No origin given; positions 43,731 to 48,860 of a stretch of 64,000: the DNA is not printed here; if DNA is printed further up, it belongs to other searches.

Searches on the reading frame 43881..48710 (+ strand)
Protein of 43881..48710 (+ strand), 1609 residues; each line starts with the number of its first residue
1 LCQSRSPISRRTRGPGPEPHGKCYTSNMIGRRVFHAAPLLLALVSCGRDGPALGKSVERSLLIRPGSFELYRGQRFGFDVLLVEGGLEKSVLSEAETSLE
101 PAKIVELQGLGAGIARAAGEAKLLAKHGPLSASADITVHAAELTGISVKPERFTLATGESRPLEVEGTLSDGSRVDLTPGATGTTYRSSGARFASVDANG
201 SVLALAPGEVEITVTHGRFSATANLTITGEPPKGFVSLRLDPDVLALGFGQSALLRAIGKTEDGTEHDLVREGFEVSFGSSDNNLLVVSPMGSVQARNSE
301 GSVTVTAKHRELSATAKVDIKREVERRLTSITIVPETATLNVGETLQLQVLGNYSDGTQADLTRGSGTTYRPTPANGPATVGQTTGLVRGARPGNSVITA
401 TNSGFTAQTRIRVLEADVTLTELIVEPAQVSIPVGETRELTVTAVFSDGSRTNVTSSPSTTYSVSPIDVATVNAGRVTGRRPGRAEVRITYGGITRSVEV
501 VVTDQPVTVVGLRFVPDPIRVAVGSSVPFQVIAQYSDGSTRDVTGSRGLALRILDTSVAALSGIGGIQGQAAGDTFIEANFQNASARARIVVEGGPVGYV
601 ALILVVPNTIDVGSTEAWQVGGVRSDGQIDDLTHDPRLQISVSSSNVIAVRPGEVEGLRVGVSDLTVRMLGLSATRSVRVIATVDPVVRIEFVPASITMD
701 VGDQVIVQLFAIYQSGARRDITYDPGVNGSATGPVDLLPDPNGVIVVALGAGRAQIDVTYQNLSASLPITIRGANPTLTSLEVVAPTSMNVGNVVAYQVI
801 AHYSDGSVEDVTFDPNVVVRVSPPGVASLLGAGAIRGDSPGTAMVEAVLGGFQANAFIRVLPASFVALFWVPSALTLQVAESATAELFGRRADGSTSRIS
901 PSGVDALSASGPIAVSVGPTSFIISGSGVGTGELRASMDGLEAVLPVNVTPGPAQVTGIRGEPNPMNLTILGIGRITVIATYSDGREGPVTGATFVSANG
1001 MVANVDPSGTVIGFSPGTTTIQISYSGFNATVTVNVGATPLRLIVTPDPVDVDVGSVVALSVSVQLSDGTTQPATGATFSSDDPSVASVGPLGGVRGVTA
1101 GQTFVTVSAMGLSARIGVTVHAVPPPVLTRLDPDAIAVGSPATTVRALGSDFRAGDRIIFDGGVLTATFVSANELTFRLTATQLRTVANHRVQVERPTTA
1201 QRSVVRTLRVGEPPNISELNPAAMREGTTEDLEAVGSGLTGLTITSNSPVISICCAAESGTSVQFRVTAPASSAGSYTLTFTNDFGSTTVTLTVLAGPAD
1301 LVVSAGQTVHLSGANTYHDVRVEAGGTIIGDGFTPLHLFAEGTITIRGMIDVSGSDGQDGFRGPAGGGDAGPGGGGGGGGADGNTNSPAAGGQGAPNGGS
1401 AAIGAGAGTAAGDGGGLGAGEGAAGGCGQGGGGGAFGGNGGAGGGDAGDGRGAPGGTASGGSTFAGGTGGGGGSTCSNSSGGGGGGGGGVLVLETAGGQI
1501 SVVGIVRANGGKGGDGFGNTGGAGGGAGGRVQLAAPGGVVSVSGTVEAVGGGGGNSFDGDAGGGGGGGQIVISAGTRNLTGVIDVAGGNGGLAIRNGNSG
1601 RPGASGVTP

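Call 7: search_protein_families(library=pfam, proteins=[window:43881-48710:+], max_evalue=0.1)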
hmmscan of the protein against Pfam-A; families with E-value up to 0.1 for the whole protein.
window:43881-48710:+ (1609 aa): 4 families
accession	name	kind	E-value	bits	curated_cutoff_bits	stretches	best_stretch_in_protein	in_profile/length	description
PF02368.24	Big_2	-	1.1e-35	121.8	22.8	5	144-222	3-74/79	Bacterial Ig-like domain (group 2)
PF22067.2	Cep192_D3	-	0.0011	19.5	27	0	422-445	45-68/99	Cep192 domain 3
PF21461.3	HL_N-beta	-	0.0026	17.9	27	0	454-492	8-46/57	Hyaluronate lyase, N-terminal beta-sheet domain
PF07532.17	Big_4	-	0.0044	17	22.1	0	430-454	6-32/59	Bacterial Ig-like domain (group 4)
